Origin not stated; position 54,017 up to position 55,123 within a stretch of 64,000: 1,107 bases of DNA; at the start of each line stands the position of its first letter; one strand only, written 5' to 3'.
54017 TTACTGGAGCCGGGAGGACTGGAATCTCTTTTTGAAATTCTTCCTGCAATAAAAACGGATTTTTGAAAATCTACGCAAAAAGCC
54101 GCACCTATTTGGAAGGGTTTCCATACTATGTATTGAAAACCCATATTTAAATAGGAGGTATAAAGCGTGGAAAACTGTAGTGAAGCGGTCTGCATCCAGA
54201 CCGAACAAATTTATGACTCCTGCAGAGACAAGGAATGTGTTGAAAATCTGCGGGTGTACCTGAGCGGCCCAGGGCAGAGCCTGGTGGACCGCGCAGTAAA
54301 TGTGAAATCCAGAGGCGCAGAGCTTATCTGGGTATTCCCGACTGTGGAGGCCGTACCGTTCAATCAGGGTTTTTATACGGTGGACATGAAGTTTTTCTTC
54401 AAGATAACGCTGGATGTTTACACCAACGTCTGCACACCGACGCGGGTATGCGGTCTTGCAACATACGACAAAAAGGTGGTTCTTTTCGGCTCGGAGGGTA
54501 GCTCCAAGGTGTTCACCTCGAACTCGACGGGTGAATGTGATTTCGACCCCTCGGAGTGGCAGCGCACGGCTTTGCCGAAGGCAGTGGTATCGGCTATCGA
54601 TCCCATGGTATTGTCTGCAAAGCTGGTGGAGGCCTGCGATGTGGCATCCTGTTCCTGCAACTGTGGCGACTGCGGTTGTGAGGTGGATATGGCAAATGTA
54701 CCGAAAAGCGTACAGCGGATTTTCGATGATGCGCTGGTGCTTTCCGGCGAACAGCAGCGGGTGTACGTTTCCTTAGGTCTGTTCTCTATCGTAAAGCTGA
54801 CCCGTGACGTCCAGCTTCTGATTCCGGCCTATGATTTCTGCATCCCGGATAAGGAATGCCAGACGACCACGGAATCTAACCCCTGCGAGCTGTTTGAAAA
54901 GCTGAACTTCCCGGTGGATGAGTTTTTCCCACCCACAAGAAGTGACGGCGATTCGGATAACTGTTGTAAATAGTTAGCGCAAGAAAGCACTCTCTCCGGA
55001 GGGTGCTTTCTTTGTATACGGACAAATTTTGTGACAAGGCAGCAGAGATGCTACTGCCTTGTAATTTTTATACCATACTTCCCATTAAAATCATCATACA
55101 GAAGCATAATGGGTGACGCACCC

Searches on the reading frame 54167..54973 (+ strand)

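Call 10: search_protein_families(library=pfam, proteins=[window:54167-54973:+], max_evalue=0.001)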
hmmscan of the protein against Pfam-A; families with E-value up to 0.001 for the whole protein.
window:54167-54973:+ (268 aa): 0 families

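Call 49: search_protein_families(library=ncbifam, proteins=[window:54167-54973:+], max_evalue=1)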
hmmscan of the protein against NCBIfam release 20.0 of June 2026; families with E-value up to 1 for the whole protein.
window:54167-54973:+ (268 aa): 1 family
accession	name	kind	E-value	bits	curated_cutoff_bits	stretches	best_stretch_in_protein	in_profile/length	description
NF007009.0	PRK09472.1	equivalog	0.092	11.8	409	1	139-203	18-83/420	cell division protein FtsA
